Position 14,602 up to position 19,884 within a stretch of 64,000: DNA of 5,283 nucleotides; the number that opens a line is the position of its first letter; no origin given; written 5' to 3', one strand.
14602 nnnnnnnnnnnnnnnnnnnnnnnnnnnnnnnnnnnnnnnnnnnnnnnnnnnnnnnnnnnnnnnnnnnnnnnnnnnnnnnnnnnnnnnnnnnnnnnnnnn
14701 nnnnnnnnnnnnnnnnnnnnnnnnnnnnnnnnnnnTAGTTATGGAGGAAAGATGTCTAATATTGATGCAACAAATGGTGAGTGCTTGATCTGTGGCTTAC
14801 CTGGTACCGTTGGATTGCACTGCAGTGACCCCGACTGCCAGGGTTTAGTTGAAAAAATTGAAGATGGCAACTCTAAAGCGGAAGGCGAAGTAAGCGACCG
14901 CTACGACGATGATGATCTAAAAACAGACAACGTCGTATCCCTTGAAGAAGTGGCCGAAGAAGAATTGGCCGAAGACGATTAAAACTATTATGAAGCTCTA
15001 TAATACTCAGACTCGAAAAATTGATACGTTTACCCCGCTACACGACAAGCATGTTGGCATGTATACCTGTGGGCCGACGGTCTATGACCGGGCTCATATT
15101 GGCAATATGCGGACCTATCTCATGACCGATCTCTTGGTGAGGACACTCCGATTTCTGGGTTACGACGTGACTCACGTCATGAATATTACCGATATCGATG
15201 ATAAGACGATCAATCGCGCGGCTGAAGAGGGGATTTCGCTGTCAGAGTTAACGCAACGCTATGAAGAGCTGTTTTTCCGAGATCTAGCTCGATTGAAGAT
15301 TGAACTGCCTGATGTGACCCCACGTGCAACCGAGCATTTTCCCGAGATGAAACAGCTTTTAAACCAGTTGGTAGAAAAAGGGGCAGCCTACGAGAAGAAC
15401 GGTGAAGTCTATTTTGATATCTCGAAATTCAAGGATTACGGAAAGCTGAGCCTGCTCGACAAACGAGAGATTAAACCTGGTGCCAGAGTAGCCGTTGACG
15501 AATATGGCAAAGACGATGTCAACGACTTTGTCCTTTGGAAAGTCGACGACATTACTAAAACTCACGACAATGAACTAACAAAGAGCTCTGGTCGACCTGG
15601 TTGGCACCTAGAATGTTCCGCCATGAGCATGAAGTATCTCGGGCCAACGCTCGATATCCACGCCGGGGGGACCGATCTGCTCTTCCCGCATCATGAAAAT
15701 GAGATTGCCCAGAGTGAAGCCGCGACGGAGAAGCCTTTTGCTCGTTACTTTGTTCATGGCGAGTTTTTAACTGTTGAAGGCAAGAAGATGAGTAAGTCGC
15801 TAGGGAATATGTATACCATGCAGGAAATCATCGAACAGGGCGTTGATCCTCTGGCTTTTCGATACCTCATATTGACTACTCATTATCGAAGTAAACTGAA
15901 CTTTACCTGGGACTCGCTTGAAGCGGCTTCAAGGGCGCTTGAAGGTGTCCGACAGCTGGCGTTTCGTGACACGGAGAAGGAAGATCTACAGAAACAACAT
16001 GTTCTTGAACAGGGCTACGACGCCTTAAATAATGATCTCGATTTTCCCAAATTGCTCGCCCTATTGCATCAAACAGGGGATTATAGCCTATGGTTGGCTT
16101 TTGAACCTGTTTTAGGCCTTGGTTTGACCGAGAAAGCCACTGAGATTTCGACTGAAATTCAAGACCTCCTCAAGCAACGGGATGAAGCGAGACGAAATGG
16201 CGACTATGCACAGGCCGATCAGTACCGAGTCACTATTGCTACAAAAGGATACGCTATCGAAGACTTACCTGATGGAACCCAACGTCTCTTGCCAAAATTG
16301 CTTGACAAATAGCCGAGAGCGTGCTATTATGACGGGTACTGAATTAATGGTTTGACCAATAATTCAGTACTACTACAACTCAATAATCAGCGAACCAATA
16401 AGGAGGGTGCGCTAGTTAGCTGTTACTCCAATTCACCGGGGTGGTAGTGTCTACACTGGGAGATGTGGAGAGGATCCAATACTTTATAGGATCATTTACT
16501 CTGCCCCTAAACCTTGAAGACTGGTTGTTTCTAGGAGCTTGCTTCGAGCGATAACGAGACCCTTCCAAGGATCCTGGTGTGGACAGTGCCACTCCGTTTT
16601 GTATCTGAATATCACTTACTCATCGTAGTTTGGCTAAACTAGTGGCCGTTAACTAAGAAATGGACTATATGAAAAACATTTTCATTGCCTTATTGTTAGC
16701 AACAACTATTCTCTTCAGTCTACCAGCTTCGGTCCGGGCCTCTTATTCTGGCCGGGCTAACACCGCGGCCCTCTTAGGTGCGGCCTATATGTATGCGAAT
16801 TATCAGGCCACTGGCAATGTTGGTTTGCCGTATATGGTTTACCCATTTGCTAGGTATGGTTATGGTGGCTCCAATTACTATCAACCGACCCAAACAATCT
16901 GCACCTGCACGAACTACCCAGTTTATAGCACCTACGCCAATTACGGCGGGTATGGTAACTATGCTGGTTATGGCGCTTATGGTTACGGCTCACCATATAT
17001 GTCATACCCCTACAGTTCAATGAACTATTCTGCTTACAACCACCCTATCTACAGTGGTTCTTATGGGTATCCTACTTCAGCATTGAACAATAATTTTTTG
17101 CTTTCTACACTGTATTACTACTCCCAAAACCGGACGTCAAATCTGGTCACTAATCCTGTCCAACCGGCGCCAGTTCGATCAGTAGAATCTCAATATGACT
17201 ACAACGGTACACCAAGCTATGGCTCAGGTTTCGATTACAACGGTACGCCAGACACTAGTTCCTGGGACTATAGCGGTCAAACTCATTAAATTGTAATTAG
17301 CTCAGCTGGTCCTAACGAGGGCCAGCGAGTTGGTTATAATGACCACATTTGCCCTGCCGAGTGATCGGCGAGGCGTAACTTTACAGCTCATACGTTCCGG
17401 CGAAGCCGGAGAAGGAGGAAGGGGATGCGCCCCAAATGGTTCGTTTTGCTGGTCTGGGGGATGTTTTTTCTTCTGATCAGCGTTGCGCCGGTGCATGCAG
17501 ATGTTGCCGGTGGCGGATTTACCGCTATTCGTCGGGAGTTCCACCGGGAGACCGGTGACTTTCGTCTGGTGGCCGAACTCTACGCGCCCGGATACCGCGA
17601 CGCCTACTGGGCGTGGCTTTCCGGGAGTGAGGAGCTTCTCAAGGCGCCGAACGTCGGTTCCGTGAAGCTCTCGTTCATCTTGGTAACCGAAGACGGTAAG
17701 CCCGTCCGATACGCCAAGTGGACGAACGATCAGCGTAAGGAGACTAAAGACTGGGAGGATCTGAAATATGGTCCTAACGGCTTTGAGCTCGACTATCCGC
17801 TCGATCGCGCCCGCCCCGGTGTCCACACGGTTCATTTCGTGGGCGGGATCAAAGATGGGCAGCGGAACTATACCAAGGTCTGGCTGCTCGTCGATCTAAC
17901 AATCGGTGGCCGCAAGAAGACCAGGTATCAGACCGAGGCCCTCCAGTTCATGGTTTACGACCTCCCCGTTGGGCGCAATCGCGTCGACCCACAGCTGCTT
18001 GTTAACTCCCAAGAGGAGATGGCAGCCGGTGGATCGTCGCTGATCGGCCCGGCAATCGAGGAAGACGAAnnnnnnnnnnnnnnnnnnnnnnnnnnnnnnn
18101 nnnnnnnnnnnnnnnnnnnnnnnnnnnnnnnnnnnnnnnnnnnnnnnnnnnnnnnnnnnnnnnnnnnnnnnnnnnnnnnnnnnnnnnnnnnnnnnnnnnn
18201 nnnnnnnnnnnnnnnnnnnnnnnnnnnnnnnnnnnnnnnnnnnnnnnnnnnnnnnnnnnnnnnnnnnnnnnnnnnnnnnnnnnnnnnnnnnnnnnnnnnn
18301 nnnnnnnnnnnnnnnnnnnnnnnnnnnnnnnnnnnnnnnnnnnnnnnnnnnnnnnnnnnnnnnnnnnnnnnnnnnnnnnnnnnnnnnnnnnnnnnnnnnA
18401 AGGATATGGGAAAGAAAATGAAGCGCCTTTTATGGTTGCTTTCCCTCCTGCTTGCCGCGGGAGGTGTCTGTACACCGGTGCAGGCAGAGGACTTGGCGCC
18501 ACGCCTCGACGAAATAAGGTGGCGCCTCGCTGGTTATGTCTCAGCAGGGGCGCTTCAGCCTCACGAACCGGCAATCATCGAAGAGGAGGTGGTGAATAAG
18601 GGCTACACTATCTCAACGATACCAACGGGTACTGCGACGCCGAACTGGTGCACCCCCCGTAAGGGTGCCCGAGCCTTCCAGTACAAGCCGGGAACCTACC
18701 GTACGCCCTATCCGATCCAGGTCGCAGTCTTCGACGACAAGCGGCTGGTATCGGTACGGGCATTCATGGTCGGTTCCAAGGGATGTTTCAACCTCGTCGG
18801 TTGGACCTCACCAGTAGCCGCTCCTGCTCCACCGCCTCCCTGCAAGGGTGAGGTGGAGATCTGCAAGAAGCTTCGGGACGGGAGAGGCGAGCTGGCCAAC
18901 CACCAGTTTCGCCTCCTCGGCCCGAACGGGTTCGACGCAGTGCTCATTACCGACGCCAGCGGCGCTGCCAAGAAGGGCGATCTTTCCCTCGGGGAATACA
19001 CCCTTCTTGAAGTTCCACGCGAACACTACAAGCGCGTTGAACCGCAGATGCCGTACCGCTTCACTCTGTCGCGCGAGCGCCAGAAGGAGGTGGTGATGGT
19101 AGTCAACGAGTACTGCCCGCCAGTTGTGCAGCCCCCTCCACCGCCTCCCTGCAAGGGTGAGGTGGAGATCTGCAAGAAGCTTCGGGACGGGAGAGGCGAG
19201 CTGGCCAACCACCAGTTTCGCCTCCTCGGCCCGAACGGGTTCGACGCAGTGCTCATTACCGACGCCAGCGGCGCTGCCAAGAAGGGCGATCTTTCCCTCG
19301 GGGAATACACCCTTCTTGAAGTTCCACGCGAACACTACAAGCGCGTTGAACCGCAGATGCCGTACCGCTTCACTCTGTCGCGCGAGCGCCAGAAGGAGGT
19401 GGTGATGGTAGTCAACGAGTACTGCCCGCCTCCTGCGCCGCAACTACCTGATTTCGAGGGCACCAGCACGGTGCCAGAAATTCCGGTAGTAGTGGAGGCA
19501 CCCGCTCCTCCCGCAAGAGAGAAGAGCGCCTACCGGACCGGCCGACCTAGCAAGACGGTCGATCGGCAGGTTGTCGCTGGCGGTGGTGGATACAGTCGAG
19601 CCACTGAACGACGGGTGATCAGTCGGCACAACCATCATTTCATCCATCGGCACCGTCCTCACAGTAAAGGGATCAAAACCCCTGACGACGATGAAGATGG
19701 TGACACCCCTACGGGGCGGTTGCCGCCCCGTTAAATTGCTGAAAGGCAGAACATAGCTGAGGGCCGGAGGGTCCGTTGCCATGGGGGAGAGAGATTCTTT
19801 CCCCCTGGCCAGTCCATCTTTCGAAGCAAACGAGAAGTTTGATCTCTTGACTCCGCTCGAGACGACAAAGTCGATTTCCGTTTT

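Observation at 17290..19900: GC-rich island encoding two secreted proteins, inserted between a Tyr-rich secreted protein gene and a sortase-substrate gene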

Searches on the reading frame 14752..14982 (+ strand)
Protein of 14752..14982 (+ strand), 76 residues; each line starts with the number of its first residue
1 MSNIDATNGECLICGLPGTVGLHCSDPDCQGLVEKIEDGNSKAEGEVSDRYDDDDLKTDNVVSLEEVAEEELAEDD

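Call 81: find_related_loci(query=A7, collection=metagenome_contigs, flank=10000)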
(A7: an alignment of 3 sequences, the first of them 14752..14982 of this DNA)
Query A7 (76 aa) in metagenome_contigs; peptide patterns used: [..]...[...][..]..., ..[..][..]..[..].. (x = any residue, [..] = any of these).
56 stretches matched a pattern, but none encodes a relative of the query by tblastn (E <= 1e-3).

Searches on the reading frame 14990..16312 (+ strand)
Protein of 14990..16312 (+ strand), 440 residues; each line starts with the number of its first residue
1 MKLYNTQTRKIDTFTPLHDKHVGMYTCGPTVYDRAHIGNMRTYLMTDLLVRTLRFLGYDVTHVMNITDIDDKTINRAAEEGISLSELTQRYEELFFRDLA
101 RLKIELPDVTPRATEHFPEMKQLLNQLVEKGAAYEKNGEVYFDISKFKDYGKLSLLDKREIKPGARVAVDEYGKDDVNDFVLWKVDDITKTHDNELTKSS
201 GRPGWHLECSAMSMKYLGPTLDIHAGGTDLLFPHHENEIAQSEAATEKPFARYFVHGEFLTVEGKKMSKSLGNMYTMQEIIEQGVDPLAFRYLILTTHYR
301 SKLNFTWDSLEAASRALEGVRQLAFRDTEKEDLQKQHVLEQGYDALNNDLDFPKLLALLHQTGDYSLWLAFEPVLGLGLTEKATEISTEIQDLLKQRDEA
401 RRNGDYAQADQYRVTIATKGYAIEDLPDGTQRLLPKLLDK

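Call 27: find_related_loci(query=window:14990-16312:+, collection=genome_contigs, flank=10000)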
Query window:14990-16312:+ (440 aa) in genome_contigs; peptide patterns used: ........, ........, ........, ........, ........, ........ (x = any residue, [..] = any of these).
84 stretches matched a pattern; 2 encode a relative of the query (tblastn E <= 1e-3); 2 distinct loci.
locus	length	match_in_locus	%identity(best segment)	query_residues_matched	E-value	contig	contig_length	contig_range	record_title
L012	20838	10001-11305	75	1-436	0e+0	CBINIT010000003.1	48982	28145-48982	MAG TPA_asm: uncultured Candidatus Berkelbacteria bacterium isolate SRR16817054_binner13_Refined_30 genome assembly, con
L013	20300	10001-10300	32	214-313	6e-6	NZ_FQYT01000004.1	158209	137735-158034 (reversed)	Parasporobacterium paucivorans DSM 15970, whole genome shotgun sequence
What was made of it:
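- Tried and rejected: The CysS scan gave one true relative, L012, and one irrelevant hit, L013 (call 27).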

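Call 54: search_protein_families(library=ncbifam, proteins=[L012:12867-14132:+, L012:14150-15058:+], max_evalue=0.01)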
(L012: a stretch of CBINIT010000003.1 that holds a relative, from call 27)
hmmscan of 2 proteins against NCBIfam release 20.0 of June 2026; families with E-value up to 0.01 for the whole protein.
L012:12867-14132:+ (421 aa): 0 families

L012:14150-15058:+ (302 aa): 0 families

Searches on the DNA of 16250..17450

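Call 52: search_rna_families(source=window, start=16250, end=17450, threshold=evalue, max_evalue=1)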
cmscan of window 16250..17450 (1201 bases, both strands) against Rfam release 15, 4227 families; matches with E-value up to 1: 1.
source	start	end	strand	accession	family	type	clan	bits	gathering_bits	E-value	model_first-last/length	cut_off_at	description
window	16334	16426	+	RF02960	DUF2800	Cis-reg;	-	19.6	60.2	0.75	1-158/158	no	DUF2800 RNA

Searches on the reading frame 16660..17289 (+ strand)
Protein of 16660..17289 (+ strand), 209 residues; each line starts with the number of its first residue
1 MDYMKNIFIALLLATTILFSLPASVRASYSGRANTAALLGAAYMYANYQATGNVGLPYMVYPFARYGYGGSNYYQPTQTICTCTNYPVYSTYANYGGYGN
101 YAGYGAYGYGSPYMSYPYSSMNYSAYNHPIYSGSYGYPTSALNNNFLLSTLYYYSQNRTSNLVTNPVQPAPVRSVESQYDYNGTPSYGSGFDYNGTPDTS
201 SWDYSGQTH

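Call 9: search_protein_families(library=pfam, proteins=[window:16660-17289:+], max_evalue=0.1)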
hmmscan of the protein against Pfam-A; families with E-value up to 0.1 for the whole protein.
window:16660-17289:+ (209 aa): 0 families

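Call 12: find_encoding_contigs(protein=window:16660-17289:+, flank=10000, max_places=10)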
Protein window:16660-17289:+ (209 aa): 2 contigs read that carry it; 2 places shown.
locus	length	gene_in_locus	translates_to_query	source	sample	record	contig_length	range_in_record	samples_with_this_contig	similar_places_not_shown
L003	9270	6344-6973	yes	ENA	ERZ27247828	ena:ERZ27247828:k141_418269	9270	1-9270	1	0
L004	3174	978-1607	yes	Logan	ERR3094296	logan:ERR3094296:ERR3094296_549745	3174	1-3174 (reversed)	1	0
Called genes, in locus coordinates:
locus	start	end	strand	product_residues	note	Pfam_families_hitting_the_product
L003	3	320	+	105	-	?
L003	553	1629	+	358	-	PF02481:DNA_processg_A, PF18306:LDcluster4 (weak), PF17782:WHD_DprA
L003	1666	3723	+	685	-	PF01751:Toprim, PF01131:Topoisom_bac, PF01396:Zn_ribbon_Top1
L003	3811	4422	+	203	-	PF21176:RecR_HhH, PF02132:RecR_ZnF (weak), PF01751:Toprim (weak), PF13662:Toprim_4, PF21175:RecR_C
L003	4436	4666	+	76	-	-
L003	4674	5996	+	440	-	PF01406:tRNA-synt_1e, PF01921:tRNA-synt_1f (faint), PF09334:tRNA-synt_1g, PF00133:tRNA-synt_1, PF09334:tRNA-synt_1g (weak), PF23493:CysS_C (weak)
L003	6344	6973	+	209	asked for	-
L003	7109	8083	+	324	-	-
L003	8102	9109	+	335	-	PF17802:SpaA (weak)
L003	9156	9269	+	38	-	?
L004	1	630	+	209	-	?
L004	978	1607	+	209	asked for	-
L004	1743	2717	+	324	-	-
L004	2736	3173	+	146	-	?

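Call 54: search_protein_families(library=ncbifam, proteins=[window:16660-17289:+], max_evalue=0.01)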
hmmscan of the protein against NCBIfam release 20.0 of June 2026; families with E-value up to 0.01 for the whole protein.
window:16660-17289:+ (209 aa): 0 families

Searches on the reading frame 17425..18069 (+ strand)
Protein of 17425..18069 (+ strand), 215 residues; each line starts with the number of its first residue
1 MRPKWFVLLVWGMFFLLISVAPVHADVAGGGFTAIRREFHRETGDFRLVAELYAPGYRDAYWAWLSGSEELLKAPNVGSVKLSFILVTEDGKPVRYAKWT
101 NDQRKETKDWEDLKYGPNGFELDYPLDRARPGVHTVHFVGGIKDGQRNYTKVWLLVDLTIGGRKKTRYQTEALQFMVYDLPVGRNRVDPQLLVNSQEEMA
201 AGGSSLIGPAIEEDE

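Call 46: find_related_loci(query=A3, collection=metagenome_contigs, flank=10000)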
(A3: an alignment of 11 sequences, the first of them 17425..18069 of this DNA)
Query A3 (215 aa) in metagenome_contigs; peptide patterns used: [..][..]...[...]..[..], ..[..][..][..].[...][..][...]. (x = any residue, [..] = any of these).
52 stretches matched a pattern, but none encodes a relative of the query by tblastn (E <= 1e-3).
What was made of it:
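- Tried and rejected: Scans with the ORF2 N-domain alignment (call 46) and with the clade-specific small Cys-rich protein (call 81) found nothing.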

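Call 47: find_related_loci(query=A3, collection=viral_contigs, flank=10000)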
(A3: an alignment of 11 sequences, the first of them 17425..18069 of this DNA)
Query A3 (215 aa) in viral_contigs; peptide patterns used: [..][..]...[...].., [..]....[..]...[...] (x = any residue, [..] = any of these).
54 stretches matched a pattern, but none encodes a relative of the query by tblastn (E <= 1e-3).

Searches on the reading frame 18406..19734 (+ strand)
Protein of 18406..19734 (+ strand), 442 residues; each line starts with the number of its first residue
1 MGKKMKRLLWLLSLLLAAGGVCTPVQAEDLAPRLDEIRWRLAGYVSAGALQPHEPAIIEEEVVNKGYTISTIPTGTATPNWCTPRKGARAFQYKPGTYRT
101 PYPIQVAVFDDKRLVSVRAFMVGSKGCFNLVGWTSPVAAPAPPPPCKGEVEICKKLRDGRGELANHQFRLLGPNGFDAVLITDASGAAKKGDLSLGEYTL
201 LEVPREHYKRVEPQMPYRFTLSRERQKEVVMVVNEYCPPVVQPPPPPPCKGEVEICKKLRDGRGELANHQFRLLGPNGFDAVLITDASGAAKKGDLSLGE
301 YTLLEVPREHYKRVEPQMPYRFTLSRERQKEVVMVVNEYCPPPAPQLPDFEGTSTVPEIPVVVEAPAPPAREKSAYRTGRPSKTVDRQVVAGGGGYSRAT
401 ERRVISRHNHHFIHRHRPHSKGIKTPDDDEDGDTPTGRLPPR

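Call 9: search_protein_families(library=pfam, proteins=[window:18406-19734:+], max_evalue=0.1)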
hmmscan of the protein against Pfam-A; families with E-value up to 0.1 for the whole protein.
window:18406-19734:+ (442 aa): 3 families
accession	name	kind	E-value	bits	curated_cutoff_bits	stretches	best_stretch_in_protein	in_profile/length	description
PF17802.7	SpaA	-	1.8e-14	54.1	23.1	2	149-234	2-89/91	Prealbumin-like fold domain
PF25593.1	GldD_lipo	-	0.0026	18.2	27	0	198-225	11-38/170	Gliding motility lipoprotein GldD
PF03330.24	DPBB_1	-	0.09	13.5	28.8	0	315-344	28-57/83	Lytic transglycolase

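Call 14: find_homologous_proteins(query=window:18406-19734:+, max_evalue=0.001)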
Query window:18406-19734:+ (442 aa): 2 proteins with E <= 0.001 among 8000 candidates.
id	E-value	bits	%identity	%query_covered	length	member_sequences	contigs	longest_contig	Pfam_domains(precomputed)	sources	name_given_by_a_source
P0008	0.0e+0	1019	100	99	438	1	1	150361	PF17802.8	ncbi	-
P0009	9.9e-276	933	100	53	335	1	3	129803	PF17802.8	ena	-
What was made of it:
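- Tried and rejected: It returned only the window's own protein and the one-repeat variant from sister assemblies, because Pro-rich words swamped the candidate list (call 14).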

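Call 54: search_protein_families(library=ncbifam, proteins=[window:18418-19734:+], max_evalue=0.01)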
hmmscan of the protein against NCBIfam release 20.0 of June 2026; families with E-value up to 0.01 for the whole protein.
window:18418-19734:+ (438 aa): 0 families

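Call 65: find_encoding_contigs(protein=P0008, flank=1000, max_places=5)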
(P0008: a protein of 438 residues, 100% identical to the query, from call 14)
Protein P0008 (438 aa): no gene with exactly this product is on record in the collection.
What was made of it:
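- Tried and rejected: The look-up of the 438-aa ORF3 found no record (call 65).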
